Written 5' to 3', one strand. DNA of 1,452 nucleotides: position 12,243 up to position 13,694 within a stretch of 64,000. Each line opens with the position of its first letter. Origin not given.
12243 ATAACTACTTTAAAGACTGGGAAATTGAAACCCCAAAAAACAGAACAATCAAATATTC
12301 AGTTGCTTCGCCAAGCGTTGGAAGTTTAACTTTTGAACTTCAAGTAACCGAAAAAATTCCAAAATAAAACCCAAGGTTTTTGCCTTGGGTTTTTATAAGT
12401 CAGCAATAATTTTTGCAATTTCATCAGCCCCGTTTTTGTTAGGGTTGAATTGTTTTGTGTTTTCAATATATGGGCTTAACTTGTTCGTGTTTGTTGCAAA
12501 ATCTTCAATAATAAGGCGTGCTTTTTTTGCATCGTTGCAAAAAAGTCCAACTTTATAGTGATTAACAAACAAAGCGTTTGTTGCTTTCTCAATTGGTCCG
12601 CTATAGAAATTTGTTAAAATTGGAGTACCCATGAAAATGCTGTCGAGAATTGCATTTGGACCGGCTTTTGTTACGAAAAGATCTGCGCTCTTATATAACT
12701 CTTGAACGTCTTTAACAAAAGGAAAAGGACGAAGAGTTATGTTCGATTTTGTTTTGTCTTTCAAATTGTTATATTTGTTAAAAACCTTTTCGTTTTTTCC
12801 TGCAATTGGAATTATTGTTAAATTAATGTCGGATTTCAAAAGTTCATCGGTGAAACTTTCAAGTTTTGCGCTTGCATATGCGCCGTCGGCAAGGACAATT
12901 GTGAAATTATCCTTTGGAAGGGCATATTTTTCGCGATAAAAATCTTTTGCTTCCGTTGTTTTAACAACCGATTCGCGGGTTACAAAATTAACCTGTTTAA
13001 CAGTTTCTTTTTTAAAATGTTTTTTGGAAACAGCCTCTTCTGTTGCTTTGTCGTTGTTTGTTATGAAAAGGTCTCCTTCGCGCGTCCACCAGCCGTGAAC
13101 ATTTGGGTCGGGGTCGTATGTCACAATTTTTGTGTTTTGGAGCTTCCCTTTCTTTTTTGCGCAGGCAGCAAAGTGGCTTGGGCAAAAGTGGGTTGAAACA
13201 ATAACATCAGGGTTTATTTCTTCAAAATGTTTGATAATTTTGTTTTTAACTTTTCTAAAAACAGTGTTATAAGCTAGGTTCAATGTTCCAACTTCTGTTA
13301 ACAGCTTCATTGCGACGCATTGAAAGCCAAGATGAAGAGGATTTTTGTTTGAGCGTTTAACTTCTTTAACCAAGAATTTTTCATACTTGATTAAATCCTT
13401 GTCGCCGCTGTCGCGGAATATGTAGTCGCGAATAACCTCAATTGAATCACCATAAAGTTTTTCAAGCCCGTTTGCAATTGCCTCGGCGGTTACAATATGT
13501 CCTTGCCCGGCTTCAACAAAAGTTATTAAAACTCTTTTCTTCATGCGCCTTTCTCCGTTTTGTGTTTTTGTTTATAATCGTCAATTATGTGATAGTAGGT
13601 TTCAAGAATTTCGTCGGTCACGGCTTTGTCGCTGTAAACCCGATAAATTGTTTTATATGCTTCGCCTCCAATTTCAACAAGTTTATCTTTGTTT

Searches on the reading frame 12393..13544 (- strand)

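Call 81: search_protein_families(library=pfam, proteins=[window:12393-13544:-])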
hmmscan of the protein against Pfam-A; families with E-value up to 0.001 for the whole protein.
window:12393-13544:- (383 aa): 4 families
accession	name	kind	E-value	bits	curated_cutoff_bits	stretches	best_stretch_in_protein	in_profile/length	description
PF06925.17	MGDG_synth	-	1.2e-08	35.7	25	1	16-183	1-163/169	Monogalactosyldiacylglycerol (MGDG) synthase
PF04101.22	Glyco_tran_28_C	-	4e-08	33.9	22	1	241-349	30-137/166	Glycosyltransferase family 28 C-terminal domain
PF00534.26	Glycos_transf_1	-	0.00025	21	26.4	1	236-364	44-170/172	Glycosyl transferases group 1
PF13692.12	Glyco_trans_1_4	-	0.0007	20.3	27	0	245-325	36-122/142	Glycosyl transferases group 1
